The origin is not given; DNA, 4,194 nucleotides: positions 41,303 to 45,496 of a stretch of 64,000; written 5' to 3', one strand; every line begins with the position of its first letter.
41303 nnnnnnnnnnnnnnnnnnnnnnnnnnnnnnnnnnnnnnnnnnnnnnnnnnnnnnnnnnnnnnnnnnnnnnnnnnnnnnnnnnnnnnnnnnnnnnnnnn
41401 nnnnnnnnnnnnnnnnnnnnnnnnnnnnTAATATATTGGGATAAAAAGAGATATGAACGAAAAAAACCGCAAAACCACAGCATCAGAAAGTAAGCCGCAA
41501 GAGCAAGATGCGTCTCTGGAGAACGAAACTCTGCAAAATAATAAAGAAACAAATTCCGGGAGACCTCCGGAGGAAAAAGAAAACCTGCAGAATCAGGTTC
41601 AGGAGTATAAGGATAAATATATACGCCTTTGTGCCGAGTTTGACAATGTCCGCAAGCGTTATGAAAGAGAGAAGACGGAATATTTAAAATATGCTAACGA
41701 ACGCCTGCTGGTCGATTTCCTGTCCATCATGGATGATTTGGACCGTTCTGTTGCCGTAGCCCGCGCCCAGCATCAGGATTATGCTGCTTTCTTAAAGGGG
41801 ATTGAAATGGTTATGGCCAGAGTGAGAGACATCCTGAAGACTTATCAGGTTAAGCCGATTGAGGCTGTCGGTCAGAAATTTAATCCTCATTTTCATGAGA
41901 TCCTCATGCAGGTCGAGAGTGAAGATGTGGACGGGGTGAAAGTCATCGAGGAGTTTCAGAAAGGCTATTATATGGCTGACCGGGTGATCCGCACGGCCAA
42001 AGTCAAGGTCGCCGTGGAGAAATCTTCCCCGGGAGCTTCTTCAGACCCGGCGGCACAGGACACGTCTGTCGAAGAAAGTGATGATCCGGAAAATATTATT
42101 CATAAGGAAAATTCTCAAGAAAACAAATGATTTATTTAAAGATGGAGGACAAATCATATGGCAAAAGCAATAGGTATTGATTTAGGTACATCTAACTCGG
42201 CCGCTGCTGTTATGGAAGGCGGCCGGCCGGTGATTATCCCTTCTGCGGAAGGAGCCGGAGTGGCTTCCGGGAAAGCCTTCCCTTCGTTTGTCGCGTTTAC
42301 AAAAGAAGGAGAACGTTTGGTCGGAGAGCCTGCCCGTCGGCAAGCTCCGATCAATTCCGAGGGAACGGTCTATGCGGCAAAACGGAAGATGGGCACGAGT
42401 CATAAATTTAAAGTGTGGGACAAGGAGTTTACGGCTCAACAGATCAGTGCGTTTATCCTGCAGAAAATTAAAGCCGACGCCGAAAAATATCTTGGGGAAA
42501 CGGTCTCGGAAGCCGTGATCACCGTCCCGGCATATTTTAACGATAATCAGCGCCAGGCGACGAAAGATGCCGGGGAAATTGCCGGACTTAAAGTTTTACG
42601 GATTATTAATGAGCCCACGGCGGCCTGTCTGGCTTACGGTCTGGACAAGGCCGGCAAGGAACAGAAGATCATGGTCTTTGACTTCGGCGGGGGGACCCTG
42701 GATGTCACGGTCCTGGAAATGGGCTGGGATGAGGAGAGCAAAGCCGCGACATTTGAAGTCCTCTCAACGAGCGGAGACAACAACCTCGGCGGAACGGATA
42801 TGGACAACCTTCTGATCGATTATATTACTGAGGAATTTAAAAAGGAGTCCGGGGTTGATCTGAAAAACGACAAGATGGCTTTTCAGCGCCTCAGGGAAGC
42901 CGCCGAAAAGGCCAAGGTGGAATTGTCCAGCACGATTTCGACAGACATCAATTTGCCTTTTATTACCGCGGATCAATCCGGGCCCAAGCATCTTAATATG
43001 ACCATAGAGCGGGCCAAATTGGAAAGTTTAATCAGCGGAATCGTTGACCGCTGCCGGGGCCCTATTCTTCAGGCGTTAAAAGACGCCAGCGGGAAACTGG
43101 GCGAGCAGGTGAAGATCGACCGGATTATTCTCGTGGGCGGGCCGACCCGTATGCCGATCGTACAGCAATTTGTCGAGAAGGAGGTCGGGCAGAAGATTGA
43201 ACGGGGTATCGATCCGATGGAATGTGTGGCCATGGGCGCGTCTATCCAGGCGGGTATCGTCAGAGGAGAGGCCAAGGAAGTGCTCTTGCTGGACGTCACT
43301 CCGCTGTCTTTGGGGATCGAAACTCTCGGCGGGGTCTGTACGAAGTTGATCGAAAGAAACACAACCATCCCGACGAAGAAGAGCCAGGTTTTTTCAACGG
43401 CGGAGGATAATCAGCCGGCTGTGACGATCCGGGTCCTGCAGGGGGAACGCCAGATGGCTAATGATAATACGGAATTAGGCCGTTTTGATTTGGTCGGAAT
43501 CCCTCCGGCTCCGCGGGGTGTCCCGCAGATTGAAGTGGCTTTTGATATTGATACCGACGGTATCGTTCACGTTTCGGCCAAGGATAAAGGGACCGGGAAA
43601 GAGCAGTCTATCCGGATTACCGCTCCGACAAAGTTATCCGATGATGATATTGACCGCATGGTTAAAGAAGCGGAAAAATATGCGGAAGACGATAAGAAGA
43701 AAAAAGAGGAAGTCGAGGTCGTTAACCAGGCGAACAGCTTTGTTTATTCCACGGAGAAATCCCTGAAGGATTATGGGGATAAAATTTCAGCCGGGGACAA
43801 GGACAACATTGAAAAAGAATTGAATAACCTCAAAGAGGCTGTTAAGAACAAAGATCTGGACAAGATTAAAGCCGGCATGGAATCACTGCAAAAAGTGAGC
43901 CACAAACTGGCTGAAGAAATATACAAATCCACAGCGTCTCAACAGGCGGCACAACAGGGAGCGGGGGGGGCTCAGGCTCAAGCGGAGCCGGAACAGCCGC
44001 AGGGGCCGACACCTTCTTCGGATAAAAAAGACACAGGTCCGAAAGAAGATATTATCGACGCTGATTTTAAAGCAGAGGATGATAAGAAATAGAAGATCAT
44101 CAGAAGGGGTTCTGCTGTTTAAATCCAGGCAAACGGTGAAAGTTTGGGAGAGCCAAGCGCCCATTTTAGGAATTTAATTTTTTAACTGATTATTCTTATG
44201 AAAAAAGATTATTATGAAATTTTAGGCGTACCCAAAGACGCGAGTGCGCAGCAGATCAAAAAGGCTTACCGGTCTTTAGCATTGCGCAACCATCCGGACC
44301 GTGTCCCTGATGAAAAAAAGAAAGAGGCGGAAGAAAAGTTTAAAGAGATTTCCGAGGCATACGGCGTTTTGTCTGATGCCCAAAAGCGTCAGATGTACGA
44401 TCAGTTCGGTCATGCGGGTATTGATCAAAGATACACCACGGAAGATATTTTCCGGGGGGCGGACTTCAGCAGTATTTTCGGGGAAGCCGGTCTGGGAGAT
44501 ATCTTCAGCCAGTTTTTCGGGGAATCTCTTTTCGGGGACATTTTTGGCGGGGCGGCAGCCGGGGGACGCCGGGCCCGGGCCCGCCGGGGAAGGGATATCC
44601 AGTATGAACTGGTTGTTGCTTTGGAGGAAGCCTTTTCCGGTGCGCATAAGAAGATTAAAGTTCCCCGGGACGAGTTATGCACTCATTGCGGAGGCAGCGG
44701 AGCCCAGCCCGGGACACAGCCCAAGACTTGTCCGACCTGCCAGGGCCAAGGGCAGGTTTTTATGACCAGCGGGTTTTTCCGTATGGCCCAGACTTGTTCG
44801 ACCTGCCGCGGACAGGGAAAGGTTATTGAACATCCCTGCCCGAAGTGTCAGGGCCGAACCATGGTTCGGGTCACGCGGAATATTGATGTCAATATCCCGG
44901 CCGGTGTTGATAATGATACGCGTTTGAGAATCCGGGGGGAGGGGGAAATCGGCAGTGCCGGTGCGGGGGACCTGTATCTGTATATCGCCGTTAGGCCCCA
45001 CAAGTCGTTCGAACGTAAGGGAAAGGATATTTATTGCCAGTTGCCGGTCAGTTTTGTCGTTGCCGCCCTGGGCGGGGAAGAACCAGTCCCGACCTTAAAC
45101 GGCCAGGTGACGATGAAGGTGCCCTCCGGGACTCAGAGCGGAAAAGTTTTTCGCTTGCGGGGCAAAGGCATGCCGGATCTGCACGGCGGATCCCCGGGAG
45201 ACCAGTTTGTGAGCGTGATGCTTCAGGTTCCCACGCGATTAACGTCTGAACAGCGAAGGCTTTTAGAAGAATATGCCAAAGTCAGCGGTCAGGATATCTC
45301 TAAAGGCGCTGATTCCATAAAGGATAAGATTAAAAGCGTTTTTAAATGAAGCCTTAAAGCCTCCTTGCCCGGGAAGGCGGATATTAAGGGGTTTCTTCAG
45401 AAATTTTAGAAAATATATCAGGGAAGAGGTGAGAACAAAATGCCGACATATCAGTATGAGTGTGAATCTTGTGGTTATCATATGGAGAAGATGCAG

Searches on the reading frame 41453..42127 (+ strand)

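Call 91: search_protein_families(library=pfam, proteins=[window:41453-42127:+], max_evalue=0.00001)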
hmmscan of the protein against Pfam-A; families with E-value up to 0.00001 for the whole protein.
window:41453-42127:+ (225 aa): 1 family
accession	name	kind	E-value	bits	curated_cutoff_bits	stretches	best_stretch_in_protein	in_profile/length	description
PF01025.24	GrpE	-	8.7e-46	156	25.8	1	28-187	6-164/165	GrpE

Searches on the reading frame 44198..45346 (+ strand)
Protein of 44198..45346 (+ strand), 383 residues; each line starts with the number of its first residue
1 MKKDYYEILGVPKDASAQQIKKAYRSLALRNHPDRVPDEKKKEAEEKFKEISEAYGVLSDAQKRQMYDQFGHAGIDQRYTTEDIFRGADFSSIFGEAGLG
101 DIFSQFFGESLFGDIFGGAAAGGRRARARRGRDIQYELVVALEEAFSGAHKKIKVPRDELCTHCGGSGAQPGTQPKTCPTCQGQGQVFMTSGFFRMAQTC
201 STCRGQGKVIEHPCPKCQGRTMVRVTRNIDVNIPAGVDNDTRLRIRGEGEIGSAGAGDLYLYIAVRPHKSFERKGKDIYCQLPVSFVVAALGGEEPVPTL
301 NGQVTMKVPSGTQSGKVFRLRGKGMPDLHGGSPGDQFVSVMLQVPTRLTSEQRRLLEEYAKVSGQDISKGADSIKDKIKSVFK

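Call 92: search_protein_families(library=pfam, proteins=[window:44198-45346:+], max_evalue=0.00001)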
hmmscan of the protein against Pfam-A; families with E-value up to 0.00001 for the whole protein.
window:44198-45346:+ (383 aa): 3 families
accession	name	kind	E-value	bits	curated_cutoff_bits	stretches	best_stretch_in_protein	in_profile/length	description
PF01556.23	DnaJ_C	-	8.5e-48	162.7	26.6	1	134-345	1-152/152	DnaJ C terminal domain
PF00226.36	DnaJ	-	9.9e-27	93.3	27.8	1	4-68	1-63/63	DnaJ domain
PF00684.25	DnaJ_CXXCXGXG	-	1.4e-16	61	32.7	1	161-220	1-64/65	DnaJ central domain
